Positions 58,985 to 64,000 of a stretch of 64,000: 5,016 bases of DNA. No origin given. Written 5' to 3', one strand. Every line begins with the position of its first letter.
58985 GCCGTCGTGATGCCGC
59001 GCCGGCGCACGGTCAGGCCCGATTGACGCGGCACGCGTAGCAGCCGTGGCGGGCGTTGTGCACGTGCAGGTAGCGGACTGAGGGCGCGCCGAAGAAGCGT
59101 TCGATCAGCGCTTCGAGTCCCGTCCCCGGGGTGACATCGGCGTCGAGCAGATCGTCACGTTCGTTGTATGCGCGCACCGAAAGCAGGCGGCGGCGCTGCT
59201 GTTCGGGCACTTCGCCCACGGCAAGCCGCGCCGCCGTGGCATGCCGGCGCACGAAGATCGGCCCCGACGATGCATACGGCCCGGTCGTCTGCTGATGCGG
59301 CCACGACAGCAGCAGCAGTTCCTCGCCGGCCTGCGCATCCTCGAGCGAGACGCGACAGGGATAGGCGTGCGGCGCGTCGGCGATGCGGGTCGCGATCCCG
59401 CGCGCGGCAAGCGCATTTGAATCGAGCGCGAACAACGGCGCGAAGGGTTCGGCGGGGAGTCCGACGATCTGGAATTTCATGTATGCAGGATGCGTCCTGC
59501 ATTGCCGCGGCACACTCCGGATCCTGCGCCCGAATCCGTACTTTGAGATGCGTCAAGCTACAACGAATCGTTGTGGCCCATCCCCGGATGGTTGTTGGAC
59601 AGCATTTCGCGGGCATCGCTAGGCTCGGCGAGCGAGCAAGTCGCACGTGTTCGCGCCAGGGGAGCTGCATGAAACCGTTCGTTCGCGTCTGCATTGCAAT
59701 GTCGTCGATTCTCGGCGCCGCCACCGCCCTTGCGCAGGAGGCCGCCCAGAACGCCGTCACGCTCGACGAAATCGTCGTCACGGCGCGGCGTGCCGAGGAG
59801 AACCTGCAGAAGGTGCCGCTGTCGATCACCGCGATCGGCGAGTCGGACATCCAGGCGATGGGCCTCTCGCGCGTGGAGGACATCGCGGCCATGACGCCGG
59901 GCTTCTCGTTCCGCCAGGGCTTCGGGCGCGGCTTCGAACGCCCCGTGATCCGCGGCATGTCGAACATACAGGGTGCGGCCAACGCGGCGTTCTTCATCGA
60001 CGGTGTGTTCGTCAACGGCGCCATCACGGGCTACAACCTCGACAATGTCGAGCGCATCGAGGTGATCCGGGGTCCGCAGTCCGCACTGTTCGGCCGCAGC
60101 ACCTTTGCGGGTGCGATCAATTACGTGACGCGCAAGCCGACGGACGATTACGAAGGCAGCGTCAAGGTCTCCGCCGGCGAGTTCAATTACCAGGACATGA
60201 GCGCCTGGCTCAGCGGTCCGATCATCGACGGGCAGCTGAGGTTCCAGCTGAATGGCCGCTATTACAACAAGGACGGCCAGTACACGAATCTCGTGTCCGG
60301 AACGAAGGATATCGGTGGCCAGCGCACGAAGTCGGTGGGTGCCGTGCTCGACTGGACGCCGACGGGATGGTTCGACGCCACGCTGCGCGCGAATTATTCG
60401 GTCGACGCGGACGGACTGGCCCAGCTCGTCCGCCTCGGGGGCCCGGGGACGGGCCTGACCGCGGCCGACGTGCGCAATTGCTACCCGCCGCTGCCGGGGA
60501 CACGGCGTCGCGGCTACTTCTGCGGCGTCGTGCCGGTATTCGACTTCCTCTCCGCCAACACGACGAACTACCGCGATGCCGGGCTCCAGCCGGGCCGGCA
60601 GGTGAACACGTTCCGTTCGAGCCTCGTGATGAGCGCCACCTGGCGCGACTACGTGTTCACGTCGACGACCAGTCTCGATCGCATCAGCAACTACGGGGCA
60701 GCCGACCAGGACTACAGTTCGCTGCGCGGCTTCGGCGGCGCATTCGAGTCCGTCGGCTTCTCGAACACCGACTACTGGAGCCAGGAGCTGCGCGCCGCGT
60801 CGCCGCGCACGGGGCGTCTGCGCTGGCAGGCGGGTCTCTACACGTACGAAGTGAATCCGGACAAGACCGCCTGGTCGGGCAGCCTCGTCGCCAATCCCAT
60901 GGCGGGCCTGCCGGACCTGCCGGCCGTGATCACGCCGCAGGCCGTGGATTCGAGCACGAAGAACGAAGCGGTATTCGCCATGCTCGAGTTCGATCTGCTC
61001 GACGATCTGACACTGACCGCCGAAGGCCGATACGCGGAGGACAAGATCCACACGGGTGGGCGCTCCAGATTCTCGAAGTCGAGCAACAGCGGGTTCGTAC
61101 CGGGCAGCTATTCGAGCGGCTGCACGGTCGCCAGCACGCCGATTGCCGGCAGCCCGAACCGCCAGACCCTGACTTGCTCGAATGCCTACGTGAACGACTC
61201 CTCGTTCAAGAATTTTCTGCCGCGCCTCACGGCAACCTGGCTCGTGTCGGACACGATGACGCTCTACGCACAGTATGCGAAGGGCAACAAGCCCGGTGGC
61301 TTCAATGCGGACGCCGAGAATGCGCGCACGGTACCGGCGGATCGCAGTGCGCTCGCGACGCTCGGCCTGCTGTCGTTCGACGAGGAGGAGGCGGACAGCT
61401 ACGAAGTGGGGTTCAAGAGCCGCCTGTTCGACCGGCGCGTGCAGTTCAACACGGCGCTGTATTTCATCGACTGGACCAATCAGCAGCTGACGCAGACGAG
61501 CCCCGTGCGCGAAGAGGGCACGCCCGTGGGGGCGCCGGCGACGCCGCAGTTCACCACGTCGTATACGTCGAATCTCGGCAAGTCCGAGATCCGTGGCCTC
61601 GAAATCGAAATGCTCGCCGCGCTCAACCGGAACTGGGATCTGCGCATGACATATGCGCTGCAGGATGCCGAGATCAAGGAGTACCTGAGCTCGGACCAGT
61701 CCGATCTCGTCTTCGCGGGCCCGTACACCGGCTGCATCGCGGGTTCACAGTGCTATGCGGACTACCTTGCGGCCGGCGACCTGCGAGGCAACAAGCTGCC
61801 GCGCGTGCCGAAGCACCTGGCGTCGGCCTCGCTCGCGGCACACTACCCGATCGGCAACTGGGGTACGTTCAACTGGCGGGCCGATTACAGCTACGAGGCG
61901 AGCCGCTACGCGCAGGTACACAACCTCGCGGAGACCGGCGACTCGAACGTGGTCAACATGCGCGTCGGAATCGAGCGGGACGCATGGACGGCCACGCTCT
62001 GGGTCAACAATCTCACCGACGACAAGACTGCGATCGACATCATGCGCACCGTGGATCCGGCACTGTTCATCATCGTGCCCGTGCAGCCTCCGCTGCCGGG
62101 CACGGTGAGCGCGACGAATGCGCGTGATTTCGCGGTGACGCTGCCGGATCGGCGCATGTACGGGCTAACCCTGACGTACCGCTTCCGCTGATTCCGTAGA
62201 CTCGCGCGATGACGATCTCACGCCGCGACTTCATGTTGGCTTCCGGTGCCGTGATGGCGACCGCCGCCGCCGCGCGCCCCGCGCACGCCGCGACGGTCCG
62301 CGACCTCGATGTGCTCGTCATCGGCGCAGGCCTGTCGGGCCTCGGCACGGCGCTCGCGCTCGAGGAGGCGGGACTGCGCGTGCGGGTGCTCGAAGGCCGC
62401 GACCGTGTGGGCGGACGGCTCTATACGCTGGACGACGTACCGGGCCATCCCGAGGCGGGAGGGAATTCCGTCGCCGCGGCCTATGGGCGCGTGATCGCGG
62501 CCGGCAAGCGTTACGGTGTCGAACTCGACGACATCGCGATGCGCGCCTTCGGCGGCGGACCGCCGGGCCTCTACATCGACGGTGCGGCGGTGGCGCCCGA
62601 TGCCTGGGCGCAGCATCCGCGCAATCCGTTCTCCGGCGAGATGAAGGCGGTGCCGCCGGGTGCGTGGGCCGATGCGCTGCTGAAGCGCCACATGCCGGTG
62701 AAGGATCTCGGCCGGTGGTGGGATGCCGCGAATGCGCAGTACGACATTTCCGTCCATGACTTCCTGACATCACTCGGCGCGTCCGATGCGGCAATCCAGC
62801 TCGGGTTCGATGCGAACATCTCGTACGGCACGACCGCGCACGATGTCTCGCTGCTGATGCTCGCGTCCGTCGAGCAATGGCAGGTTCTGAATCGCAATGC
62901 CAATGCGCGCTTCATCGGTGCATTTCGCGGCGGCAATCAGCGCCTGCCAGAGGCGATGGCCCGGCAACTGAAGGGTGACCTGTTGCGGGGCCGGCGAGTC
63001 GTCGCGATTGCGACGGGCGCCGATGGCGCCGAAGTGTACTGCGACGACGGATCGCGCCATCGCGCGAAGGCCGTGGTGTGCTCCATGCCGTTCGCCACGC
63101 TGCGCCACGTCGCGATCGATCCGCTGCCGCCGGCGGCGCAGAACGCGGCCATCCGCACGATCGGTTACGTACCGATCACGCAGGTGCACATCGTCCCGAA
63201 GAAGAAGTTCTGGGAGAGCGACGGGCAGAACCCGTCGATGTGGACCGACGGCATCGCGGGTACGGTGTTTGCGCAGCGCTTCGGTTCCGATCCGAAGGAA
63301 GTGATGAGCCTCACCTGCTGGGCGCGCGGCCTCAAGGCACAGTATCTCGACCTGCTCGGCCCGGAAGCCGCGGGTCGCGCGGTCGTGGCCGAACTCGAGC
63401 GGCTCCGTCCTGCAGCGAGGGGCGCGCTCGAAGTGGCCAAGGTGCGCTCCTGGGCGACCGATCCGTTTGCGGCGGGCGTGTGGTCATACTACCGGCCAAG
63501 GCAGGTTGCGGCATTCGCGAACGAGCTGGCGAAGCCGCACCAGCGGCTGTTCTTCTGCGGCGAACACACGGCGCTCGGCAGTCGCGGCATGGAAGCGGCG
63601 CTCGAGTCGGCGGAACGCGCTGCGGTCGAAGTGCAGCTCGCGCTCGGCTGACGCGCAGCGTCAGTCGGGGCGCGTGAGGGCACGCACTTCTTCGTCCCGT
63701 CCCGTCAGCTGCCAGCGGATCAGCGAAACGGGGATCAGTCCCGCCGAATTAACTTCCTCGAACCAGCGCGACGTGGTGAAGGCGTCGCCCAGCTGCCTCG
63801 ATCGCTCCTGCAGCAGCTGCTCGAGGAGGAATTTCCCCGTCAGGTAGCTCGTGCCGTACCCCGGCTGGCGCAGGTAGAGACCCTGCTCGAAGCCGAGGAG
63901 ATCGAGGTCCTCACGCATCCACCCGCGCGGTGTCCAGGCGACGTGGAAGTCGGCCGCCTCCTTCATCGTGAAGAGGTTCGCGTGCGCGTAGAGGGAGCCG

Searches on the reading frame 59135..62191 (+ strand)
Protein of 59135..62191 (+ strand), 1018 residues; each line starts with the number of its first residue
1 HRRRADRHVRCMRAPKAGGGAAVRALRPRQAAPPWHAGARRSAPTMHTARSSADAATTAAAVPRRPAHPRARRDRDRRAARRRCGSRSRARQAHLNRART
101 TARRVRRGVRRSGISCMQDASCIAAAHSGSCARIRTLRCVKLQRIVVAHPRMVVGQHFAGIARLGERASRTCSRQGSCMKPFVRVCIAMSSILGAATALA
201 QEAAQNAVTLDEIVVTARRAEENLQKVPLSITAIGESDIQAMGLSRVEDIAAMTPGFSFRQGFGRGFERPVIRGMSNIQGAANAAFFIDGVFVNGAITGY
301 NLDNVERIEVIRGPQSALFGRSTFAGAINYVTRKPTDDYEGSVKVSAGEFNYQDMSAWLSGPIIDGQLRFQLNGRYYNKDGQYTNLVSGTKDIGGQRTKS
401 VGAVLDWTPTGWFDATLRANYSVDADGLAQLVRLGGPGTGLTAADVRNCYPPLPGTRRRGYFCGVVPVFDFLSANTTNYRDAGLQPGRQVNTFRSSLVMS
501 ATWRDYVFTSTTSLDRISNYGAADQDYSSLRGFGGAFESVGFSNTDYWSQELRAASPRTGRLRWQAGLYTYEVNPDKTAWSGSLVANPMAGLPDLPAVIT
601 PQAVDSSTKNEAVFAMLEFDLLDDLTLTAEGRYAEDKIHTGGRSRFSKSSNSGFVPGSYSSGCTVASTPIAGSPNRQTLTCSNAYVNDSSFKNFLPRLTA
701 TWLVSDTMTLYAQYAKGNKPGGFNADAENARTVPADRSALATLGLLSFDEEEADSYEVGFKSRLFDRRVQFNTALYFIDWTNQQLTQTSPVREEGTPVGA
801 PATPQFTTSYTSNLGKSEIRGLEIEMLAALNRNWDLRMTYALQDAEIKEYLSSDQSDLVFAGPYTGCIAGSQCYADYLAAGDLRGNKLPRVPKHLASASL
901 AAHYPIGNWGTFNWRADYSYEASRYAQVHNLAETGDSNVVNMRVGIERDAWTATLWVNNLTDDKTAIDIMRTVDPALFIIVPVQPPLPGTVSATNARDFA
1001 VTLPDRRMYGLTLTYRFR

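Call 8: search_protein_families(library=pfam, proteins=[window:59135-62191:+])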
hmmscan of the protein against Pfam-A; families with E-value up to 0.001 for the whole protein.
window:59135-62191:+ (1018 aa): 2 families
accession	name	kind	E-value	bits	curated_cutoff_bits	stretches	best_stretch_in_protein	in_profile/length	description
PF00593.30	TonB_dep_Rec_b-barrel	-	7.5e-39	135.2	27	1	474-960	39-436/436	TonB dependent receptor-like, beta-barrel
PF07715.20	Plug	-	4.1e-19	69.5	23.9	1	224-327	2-107/107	TonB-dependent Receptor Plug Domain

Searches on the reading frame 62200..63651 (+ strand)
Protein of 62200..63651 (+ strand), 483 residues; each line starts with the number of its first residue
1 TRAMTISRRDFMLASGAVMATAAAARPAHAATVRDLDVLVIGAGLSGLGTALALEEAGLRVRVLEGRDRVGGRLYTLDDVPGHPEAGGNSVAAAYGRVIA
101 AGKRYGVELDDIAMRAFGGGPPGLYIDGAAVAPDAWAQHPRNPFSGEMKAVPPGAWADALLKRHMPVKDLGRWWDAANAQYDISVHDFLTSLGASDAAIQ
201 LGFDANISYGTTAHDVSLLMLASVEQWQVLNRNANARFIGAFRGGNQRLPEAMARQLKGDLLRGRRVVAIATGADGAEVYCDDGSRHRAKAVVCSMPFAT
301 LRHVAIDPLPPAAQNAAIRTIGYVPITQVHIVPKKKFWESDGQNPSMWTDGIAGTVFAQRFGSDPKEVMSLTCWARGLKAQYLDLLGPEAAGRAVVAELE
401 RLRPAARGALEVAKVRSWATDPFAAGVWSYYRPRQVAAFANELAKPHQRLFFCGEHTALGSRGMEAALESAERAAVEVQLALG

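Call 8: search_protein_families(library=pfam, proteins=[window:62200-63651:+])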
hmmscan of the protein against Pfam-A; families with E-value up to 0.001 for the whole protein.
window:62200-63651:+ (483 aa): 8 families
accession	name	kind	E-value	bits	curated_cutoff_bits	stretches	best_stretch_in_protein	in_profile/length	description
PF01593.30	Amino_oxidase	-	1.7e-56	192.8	19.8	1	45-478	1-442/443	Flavin containing amine oxidoreductase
PF13450.12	NAD_binding_8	-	6.5e-09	36.4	21.9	1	40-84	1-44/68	NAD(P)-binding Rossmann-like domain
PF01266.30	DAO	-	1.2e-06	28.7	27.9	1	37-71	1-35/353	FAD dependent oxidoreductase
PF00890.30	FAD_binding_2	-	1.8e-06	27.8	20.4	1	37-73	1-37/414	FAD binding domain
PF12831.13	FAD_oxidored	-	0.00015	21.6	27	1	37-73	1-37/416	FAD dependent oxidoreductase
PF01494.25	FAD_binding_3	-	0.00018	21.3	22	1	36-67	2-33/349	FAD binding domain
PF07992.20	Pyr_redox_2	-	0.00035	20.5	26.1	1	36-71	143-178/291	Pyridine nucleotide-disulphide oxidoreductase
PF03486.20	HI0933_like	-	0.00089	19.2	50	0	37-74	2-39/244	HI0933-like protein Rossmann domain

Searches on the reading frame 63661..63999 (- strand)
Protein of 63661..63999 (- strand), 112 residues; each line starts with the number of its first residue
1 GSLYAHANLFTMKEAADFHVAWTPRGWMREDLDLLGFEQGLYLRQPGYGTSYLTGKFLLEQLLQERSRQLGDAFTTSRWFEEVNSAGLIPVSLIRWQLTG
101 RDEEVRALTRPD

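Call 8: search_protein_families(library=pfam, proteins=[window:63661-63999:-])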
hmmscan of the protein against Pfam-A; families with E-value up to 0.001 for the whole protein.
window:63661-63999:- (112 aa): 1 family
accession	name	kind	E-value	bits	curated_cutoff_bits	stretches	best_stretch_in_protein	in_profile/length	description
PF05960.17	DUF885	-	0.00012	22.3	32.4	1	42-97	476-531/532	Bacterial protein of unknown function (DUF885)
